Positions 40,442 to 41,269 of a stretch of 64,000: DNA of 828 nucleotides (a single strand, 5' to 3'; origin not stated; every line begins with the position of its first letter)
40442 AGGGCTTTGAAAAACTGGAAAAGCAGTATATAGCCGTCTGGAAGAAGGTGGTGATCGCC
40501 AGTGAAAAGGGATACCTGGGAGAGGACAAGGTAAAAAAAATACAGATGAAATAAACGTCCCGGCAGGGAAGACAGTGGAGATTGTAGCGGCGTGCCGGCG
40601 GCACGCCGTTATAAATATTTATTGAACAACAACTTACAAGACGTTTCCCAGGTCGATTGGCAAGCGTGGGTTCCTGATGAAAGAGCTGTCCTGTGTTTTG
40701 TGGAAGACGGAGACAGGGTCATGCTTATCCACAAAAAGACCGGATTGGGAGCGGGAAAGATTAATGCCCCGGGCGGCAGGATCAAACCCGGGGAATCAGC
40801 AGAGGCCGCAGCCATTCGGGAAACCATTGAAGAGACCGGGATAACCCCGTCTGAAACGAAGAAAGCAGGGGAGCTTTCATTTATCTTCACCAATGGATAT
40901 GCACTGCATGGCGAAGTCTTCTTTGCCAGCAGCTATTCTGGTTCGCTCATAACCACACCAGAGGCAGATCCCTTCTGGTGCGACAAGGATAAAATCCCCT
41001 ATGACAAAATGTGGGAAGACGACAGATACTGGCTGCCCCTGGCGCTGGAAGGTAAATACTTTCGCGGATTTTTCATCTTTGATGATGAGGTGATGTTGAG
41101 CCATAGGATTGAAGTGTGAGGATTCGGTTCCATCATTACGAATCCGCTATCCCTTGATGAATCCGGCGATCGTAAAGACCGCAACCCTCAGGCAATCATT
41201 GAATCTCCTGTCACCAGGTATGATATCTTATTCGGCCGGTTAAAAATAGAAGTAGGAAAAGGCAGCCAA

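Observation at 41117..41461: T9SS C-terminal sorting-domain sequence continues in frame directly after the stop codon of a cytoplasmic Nudix hydrolase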

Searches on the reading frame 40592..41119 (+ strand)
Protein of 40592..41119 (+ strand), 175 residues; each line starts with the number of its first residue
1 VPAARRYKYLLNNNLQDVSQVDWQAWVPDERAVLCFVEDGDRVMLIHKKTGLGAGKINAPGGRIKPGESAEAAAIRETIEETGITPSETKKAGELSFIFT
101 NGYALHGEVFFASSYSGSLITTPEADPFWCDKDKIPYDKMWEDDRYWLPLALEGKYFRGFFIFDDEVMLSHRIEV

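Call 4: search_protein_families(library=ncbifam, proteins=[window:40592-41116:+], max_evalue=10)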
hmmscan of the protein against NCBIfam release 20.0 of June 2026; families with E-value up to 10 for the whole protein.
window:40592-41116:+ (175 aa): 24 families
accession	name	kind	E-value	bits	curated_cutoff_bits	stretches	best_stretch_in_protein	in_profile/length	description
TIGR00586.1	mutt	equivalog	3.1e-07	30.5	97.9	1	54-101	31-78/129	8-oxo-dGTP diphosphatase MutT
NF008044.0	PRK10776.1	equivalog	4.2e-07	29.9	148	1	53-101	29-77/130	8-oxo-dGTP diphosphatase MutT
TIGR02705.1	nudix_YtkD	equivalog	1.9e-06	27.5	154.4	1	28-88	22-78/156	RNA deprotection pyrophosphohydrolase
NF006530.0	PRK08999.1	equivalog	3.2e-06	26.4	245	1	42-136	19-113/315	Nudix family hydrolase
NF041652.1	Nud_hyd_Dein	equivalog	8.9e-05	22.8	200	1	34-112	18-100/152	Nudix hydrolase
NF001299.0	PRK00241.1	equivalog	0.00014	21.4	158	1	32-88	137-192/263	NAD(+) diphosphatase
NF008736.0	PRK11762.1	equivalog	0.00022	20.8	169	1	32-96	49-115/186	ADP compounds hydrolase NudE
NF052459.1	OxoGTPPhMutT1Mycb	equivalog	0.00077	18.6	475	1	58-126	32-99/292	8-oxo-(d)GTP phosphatase MutT1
NF003787.0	PRK05379.1-4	equivalog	0.00088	18.3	449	1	38-89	216-267/346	bifunctional nicotinamide-nucleotide adenylyltransferase/Nudix hydroxylase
NF001938.0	PRK00714.1-5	equivalog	0.0013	18.2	116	1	56-88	46-78/172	RNA pyrophosphohydrolase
NF007834.0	PRK10546.1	equivalog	0.0021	17.9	156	1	37-91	11-66/135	pyrimidine (deoxy)nucleoside triphosphate diphosphatase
NF001935.0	PRK00714.1-2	equivalog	0.0069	15.9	259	1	59-90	35-66/183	RNA pyrophosphohydrolase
NF003786.0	PRK05379.1-2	equivalog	0.01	15.1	397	1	37-84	225-272/354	bifunctional nicotinamide-nucleotide adenylyltransferase/Nudix hydroxylase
TIGR00052.1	TIGR00052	subfamily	0.011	15.3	79.55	1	61-95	86-120/188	nudix-type nucleoside diphosphatase, YffH/AdpP family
NF003790.0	PRK05379.2-2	equivalog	0.018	14.1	403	1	35-86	222-273/354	bifunctional nicotinamide mononucleotide adenylyltransferase/ADP-ribose pyrophosphatase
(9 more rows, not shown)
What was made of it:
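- On T9SS type-A CTD (TIGR04183 / PF18962): E 5.4e-4 against 18,950 models (call 4).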

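Call 5: search_protein_families(library=pfam, proteins=[window:40592-41116:+], max_evalue=10)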
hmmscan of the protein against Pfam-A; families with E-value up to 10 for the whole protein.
window:40592-41116:+ (175 aa): 3 families
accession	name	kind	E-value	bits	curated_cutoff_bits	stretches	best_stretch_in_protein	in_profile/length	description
PF00293.34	NUDIX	-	2e-16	60.6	21.1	1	31-149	4-132/134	NUDIX domain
PF14815.12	NUDIX_4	-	8.2e-05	22.8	35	1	33-112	2-77/113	NUDIX domain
PF11491.13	DUF3213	-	0.13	12.9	27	1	78-113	9-44/85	Protein of unknown function (DUF3213)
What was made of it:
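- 40592..41119 (+): Complete Nudix hydrolase gene (NCBI MFC1584375.1, '8-oxo-dGTP diphosphatase', 175 aa from GTG 40592). The true start is more likely TTG 40622. PF00293 at E 2e-16 (call 5).
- CTD similarity: The profile similarity sits exactly at the end of the open frame (calls 4, 5). Scores lie below both curated cut-offs (calls 4, 5).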

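Call 8: find_encoding_contigs(protein=window:40592-41119:+, flank=10000, max_places=6)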
Protein window:40592-41119:+ (175 aa): no gene with exactly this product is on record in the collection.

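Call 10: find_encoding_contigs(protein=window:40622-41116:+, flank=10000, max_places=6)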
Protein seq(165 aa) (165 aa): no gene with exactly this product is on record in the collection.

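Call 12: find_homologous_proteins(query=window:40592-41116:+, max_evalue=1e-10)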
Query window:40592-41116:+ (175 aa): 1086 proteins with E <= 1e-10 among 1179 candidates; the best 120 are listed.
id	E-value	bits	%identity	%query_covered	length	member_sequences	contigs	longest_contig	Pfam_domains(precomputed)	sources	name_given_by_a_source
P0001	1.5e-116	404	100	100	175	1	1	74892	PF00293.35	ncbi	ncbi:8-oxo-dGTP diphosphatase [Fibrobacterota bacterium]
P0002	1.5e-72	261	66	94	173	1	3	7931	PF00293.35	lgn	-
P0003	8.6e-72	259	68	90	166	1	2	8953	PF00293.35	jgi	-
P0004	1.7e-71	258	66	95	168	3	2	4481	PF00293.35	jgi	jgi:8-oxo-dGTP diphosphatase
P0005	4.1e-71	256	66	91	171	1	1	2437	PF00293.35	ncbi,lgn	-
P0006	8.2e-71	255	66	91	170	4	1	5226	PF00293.35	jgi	jgi:8-oxo-dGTP diphosphatase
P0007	1.6e-70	254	68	90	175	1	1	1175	PF00293.35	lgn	-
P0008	1.7e-70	254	65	93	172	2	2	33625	PF00293.35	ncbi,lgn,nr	ncbi:MAG: 8-oxo-dGTP diphosphatase [Chitinispirillaceae bacterium]|nr:8-oxo-dGTP diphosphatase [Chit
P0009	6.0e-70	253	65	93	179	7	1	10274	PF00293.35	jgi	jgi:8-oxo-dGTP diphosphatase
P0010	1.0e-69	252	65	93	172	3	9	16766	PF00293.35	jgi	jgi:8-oxo-dGTP diphosphatase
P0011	1.2e-69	252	69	91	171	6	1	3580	PF00293.35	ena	-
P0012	2.2e-69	251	66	94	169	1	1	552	PF00293.35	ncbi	-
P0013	4.5e-69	250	66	91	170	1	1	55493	PF00293.35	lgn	-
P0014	8.2e-69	249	69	90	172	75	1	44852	PF00293.35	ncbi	-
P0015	2.0e-68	248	63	94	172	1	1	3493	PF00293.35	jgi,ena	-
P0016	2.4e-68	247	66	91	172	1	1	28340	PF00293.35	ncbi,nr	ncbi:MAG: 8-oxo-dGTP diphosphatase [Fibrobacteria bacterium]|nr:8-oxo-dGTP diphosphatase [Fibrobacte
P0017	3.2e-68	247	65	94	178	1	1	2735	PF00293.35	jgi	jgi:8-oxo-dGTP diphosphatase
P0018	3.3e-68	247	62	95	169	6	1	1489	PF00293.35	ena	-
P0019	3.9e-68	247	65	90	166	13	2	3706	PF00293.35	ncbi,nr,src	ncbi:MAG: 8-oxo-dGTP diphosphatase [Fibrobacterota bacterium]|nr:8-oxo-dGTP diphosphatase [Chitinisp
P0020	5.3e-68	246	65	94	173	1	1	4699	PF00293.35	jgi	jgi:8-oxo-dGTP diphosphatase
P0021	9.5e-68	245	64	91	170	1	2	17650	PF00293.35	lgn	-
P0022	1.1e-67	245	65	90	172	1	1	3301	PF00293.35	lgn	-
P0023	1.2e-67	245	66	91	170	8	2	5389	PF00293.35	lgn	-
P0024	1.6e-67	245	62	94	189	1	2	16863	PF00293.35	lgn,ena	-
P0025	1.9e-67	244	66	91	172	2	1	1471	PF00293.35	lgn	-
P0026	2.3e-67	244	65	94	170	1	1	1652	PF00293.35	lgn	-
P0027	2.6e-67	244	65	91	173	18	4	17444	PF00293.35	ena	-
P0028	4.7e-67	243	61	93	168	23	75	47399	PF00293.35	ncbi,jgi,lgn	jgi:8-oxo-dGTP diphosphatase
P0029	4.8e-67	243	65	91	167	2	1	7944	PF00293.35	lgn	-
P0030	5.3e-67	243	64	90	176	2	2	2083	PF00293.35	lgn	-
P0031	9.2e-67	242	63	90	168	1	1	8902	PF00293.35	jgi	jgi:8-oxo-dGTP diphosphatase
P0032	1.3e-66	242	67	90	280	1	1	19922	PF00293.35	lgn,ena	-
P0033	1.6e-66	241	61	95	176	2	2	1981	PF00293.35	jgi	jgi:8-oxo-dGTP diphosphatase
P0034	2.1e-66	241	64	91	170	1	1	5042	PF00293.35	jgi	jgi:8-oxo-dGTP diphosphatase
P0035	2.3e-66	241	62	93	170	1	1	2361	PF00293.35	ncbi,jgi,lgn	-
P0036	2.6e-66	241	67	90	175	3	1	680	PF00293.35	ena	-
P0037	4.6e-66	240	61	94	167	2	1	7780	PF00293.35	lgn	-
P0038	1.2e-65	239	63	93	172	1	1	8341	PF00293.35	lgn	-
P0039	1.4e-65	238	64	91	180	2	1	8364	PF00293.35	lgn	-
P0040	1.7e-65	238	61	95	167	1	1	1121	PF00293.35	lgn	-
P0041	2.0e-65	238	67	91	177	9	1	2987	PF00293.35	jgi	jgi:8-oxo-dGTP diphosphatase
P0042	2.8e-65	237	63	93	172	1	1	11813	PF00293.35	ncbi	-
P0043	3.8e-65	237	59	93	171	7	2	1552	PF00293.35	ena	-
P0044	4.2e-65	237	59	93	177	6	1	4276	PF00293.35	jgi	jgi:8-oxo-dGTP diphosphatase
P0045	4.4e-65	237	63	90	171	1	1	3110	PF00293.35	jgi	jgi:8-oxo-dGTP diphosphatase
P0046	7.2e-65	236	65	90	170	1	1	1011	PF00293.35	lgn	-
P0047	1.0e-64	236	63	90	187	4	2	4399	PF00293.35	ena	-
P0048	1.2e-64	235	61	93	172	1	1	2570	PF00293.35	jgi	jgi:8-oxo-dGTP diphosphatase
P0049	1.6e-64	235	59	90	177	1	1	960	PF00293.35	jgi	jgi:8-oxo-dGTP diphosphatase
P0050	1.8e-64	235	65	90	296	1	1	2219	PF00293.35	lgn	-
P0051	1.8e-64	235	66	91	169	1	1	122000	PF00293.35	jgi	jgi:8-oxo-dGTP diphosphatase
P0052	1.8e-64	235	62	89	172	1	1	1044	PF00293.35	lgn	-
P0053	3.0e-64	234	62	93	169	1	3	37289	PF00293.35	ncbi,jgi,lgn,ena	-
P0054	3.3e-64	234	65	90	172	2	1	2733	PF00293.35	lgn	-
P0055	3.7e-64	234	60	95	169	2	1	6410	PF00293.35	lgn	-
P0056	3.7e-64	234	62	93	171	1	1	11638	PF00293.35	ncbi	-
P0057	3.9e-64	234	67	84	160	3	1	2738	PF00293.35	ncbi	-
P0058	4.0e-64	234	61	91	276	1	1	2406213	PF00293.35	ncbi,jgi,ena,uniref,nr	ncbi:8-oxo-dGTP diphosphatase [Marispirochaeta sp.]|jgi:8-oxo-dGTP diphosphatase|uniref:8-oxo-dGTP d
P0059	5.8e-64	233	61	93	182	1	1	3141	PF00293.35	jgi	jgi:8-oxo-dGTP diphosphatase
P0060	8.0e-64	233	60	93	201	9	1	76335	PF00293.35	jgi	jgi:8-oxo-dGTP diphosphatase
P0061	8.2e-64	233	61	91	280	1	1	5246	PF00293.35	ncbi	-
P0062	9.0e-64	232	63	93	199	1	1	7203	PF00293.35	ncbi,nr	ncbi:MAG: 8-oxo-dGTP diphosphatase [Chitinivibrionales bacterium]|nr:8-oxo-dGTP diphosphatase [Chiti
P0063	1.1e-63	232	60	92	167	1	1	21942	PF00293.35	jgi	-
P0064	1.6e-63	232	59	93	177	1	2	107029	PF00293.35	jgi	jgi:8-oxo-dGTP diphosphatase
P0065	1.7e-63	232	64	90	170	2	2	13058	PF00293.35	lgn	-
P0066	2.1e-63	231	60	91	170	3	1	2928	PF00293.35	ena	-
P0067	2.5e-63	231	62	94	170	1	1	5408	PF00293.35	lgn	-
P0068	2.9e-63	231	64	91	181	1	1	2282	PF00293.35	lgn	-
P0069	5.6e-63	230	61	91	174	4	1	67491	PF00293.35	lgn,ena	-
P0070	5.6e-63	230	63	93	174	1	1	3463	PF00293.35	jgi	jgi:8-oxo-dGTP diphosphatase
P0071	6.4e-63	230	64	89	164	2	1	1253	PF00293.35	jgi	-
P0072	6.8e-63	230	61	92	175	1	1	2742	PF00293.35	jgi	jgi:8-oxo-dGTP diphosphatase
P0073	8.5e-63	229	59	90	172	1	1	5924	PF00293.35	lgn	-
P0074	8.6e-63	229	63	90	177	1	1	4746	PF00293.35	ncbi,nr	ncbi:MAG: NUDIX domain-containing protein [Chitinivibrionales bacterium]|nr:NUDIX domain-containing 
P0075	1.8e-62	228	63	89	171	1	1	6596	PF00293.35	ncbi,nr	ncbi:MAG: 8-oxo-dGTP diphosphatase [Spirochaetales bacterium]|nr:MAG: 8-oxo-dGTP diphosphatase [Spir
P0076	2.3e-62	228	59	97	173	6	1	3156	PF00293.35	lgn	-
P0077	2.4e-62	228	61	93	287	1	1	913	PF00293.35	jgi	jgi:8-oxo-dGTP diphosphatase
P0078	2.5e-62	228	61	90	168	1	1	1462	PF00293.35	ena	-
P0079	3.2e-62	227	61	93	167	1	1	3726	PF00293.35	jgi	jgi:8-oxo-dGTP diphosphatase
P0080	3.6e-62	227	61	92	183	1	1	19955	PF00293.35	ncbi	-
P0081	3.6e-62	227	61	94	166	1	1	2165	PF00293.35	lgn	-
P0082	5.0e-62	227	62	89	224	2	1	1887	PF00293.35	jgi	jgi:8-oxo-dGTP diphosphatase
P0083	5.1e-62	227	62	89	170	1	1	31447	PF00293.35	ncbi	-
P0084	5.5e-62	227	62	90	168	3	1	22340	PF00293.35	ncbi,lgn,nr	ncbi:MAG: 8-oxo-dGTP diphosphatase [Chitinispirillaceae bacterium]|nr:8-oxo-dGTP diphosphatase [Chit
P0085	5.8e-62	227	63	90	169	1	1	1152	PF00293.35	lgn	-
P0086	5.8e-62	227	61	90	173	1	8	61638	PF00293.35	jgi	jgi:8-oxo-dGTP diphosphatase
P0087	7.1e-62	226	59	90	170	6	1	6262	PF00293.35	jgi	jgi:8-oxo-dGTP diphosphatase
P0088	7.4e-62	226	61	90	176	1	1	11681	PF00293.35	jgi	jgi:8-oxo-dGTP diphosphatase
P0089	7.6e-62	226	60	93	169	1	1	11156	PF00293.35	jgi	jgi:8-oxo-dGTP diphosphatase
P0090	7.7e-62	226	60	92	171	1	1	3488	PF00293.35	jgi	jgi:8-oxo-dGTP diphosphatase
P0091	1.0e-61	226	57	97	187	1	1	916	PF00293.35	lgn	-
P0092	1.0e-61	226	63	90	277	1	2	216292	PF00293.35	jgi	jgi:8-oxo-dGTP diphosphatase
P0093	1.4e-61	225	60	94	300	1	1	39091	PF00293.35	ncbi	-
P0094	2.6e-61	224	63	89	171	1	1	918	PF00293.35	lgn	-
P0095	2.7e-61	224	62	91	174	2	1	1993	PF00293.35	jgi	jgi:8-oxo-dGTP diphosphatase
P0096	3.2e-61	224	59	90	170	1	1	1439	PF00293.35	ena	-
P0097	3.3e-61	224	58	95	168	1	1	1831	PF00293.35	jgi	jgi:8-oxo-dGTP diphosphatase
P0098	3.5e-61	224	61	89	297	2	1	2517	PF00293.35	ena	-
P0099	3.8e-61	224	61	91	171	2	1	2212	PF00293.35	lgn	-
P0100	4.8e-61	224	58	99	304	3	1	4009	PF00293.35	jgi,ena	-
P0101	6.3e-61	223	61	90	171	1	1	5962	PF00293.35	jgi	-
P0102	7.2e-61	223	59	90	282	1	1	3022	PF00293.35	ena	-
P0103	7.4e-61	223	62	91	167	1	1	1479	PF00293.35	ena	-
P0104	7.9e-61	223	62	91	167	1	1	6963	PF00293.35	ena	-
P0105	8.0e-61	223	61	90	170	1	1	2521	PF00293.35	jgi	jgi:8-oxo-dGTP diphosphatase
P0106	8.3e-61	223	59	91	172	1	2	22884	PF00293.35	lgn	-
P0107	1.0e-60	223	59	94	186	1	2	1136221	PF00293.35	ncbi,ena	-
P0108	1.1e-60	222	61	91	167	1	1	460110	PF00293.35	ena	-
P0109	1.1e-60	222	62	91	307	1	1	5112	PF01814.29,PF00293.35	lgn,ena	-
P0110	1.5e-60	222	61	91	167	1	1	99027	PF00293.35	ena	-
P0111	1.6e-60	222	62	90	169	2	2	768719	PF00293.35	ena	-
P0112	1.7e-60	222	61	90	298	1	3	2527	PF00293.35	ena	-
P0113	1.8e-60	222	56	93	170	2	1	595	PF00293.35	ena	-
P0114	1.8e-60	222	60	90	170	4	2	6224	PF00293.35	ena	-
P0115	2.0e-60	222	59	94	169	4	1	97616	PF00293.35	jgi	jgi:8-oxo-dGTP diphosphatase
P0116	2.2e-60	221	62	90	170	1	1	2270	PF00293.35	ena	-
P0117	2.6e-60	221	63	89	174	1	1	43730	PF00293.35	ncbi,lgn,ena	-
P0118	2.9e-60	221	59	91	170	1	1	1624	PF00293.35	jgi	jgi:8-oxo-dGTP diphosphatase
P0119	2.9e-60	221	61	91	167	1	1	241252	PF00293.35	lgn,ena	-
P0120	3.5e-60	221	62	90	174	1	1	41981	PF00293.35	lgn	-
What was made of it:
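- No Pfam family other than NUDIX (plus one hemerythrin) appears in the 120 best homologues (call 12).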

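Call 13: find_encoding_contigs(protein=P0001, flank=10000, max_places=4)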
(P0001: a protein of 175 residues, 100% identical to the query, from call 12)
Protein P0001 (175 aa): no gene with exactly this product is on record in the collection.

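Call 14: find_encoding_contigs(protein=P0008, flank=6000, max_places=4)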
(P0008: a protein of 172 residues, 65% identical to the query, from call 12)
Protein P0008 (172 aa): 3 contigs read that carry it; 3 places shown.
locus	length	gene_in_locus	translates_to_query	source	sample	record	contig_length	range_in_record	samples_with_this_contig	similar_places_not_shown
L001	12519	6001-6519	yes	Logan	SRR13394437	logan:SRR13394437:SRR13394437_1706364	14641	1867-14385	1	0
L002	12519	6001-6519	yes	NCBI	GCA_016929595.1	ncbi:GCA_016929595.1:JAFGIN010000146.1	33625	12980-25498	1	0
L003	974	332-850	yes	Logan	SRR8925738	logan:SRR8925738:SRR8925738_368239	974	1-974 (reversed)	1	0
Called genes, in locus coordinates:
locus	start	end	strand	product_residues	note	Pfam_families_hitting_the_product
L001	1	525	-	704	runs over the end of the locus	PF00989:PAS, PF13188:PAS_8, PF13426:PAS_9, PF00512:HisKA, PF02518:HATPase_c, PF00072:Response_reg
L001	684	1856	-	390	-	PF00155:Aminotran_1_2 (weak), PF01041:DegT_DnrJ_EryC1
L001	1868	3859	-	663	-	PF22745:Nlig-Ia, PF01653:DNA_ligase_aden, PF03120:OB_DNA_ligase, PF03119:DNA_ligase_ZBD, PF14520:HHH_5 (faint), PF12826:HHH_2, PF00533:BRCT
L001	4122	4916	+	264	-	PF21948:LplA-B_cat, PF03099:BPL_LplA_LipB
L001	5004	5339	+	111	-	-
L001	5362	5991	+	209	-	-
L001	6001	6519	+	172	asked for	PF00293:NUDIX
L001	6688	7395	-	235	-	PF00081:Sod_Fe_N, PF02777:Sod_Fe_C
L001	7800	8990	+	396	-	PF00534:Glycos_transf_1, PF13692:Glyco_trans_1_4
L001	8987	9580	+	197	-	PF13489:Methyltransf_23, PF07021:MetW (weak), PF13847:Methyltransf_31 (weak), PF08241:Methyltransf_11, PF08242:Methyltransf_12, PF13649:Methyltransf_25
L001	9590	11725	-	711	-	PF01926:MMR_HSR1, PF02421:FeoB_N, PF09439:SRPRB (faint), PF17910:FeoB_Cyto, PF07670:Gate, PF07664:FeoB_C, PF07670:Gate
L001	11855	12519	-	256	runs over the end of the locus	PF01325:Fe_dep_repress, PF01978:TrmB (faint), PF01047:MarR (weak), PF00392:GntR (faint), PF02742:Fe_dep_repr_C, PF04023:FeoA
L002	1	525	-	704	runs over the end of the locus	PF00989:PAS, PF13188:PAS_8, PF13426:PAS_9, PF00512:HisKA, PF02518:HATPase_c, PF00072:Response_reg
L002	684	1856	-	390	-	PF00155:Aminotran_1_2 (weak), PF01041:DegT_DnrJ_EryC1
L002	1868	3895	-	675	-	PF22745:Nlig-Ia, PF01653:DNA_ligase_aden, PF03120:OB_DNA_ligase, PF03119:DNA_ligase_ZBD, PF14520:HHH_5 (faint), PF12826:HHH_2, PF00533:BRCT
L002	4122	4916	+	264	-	PF21948:LplA-B_cat, PF03099:BPL_LplA_LipB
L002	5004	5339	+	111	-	-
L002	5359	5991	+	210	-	-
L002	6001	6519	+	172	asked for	PF00293:NUDIX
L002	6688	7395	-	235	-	PF00081:Sod_Fe_N, PF02777:Sod_Fe_C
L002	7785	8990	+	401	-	PF00534:Glycos_transf_1, PF13692:Glyco_trans_1_4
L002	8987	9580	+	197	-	PF13489:Methyltransf_23, PF07021:MetW (weak), PF13847:Methyltransf_31 (weak), PF08241:Methyltransf_11, PF08242:Methyltransf_12, PF13649:Methyltransf_25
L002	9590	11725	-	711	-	PF01926:MMR_HSR1, PF02421:FeoB_N, PF09439:SRPRB (faint), PF17910:FeoB_Cyto, PF07670:Gate, PF07664:FeoB_C, PF07670:Gate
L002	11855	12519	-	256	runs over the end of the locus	PF01325:Fe_dep_repress, PF01978:TrmB (faint), PF01047:MarR (weak), PF00392:GntR (faint), PF02742:Fe_dep_repr_C, PF04023:FeoA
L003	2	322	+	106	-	?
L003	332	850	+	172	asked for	PF00293:NUDIX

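Call 62: find_encoding_contigs(protein=P0014, flank=5000, max_places=2)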
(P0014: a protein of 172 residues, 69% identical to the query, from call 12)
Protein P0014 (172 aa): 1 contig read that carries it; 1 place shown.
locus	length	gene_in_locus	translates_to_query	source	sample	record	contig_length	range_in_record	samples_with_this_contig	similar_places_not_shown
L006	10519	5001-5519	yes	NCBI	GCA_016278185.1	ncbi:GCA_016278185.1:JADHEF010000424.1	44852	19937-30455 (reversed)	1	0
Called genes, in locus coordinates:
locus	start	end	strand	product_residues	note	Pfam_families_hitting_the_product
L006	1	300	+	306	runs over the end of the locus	PF00005:ABC_tran, PF13304:AAA_21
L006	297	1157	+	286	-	PF12679:ABC2_membrane_2 (weak)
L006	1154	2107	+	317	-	PF00005:ABC_tran, PF13304:AAA_21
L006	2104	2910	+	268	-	-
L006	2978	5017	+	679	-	PF00724:Oxidored_FMN, PF00070:Pyr_redox (faint), PF01266:DAO (weak), PF03486:HI0933_like (weak), PF07992:Pyr_redox_2, PF13738:Pyr_redox_3 (faint), PF13450:NAD_binding_8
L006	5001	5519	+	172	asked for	PF00293:NUDIX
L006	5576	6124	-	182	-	-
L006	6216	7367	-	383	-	-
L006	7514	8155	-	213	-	PF00775:Dioxygenase_C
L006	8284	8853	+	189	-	PF04542:Sigma70_r2, PF08281:Sigma70_r4_2, PF04545:Sigma70_r4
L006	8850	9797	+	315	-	-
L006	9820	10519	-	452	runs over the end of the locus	PF13660:DUF4147, PF05161:MOFRL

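Call 63: find_encoding_contigs(protein=P0013, flank=5000, max_places=2)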
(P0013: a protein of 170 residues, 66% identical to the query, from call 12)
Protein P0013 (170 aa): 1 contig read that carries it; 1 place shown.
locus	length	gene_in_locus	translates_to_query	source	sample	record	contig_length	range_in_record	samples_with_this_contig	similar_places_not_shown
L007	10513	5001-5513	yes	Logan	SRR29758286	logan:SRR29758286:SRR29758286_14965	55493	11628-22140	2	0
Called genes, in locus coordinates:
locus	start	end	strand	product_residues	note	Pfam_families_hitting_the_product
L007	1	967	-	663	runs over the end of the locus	PF22745:Nlig-Ia, PF01653:DNA_ligase_aden, PF03120:OB_DNA_ligase, PF03119:DNA_ligase_ZBD, PF12826:HHH_2, PF00533:BRCT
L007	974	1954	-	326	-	PF00480:ROK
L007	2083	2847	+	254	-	PF21948:LplA-B_cat, PF03099:BPL_LplA_LipB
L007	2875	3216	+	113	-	-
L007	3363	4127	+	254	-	PF01814:Hemerythrin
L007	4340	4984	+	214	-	-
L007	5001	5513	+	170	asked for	PF00293:NUDIX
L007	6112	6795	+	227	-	PF16316:DUF4956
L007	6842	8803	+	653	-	PF12275:DUF3616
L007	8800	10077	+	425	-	-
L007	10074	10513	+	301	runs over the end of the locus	PF09359:VTC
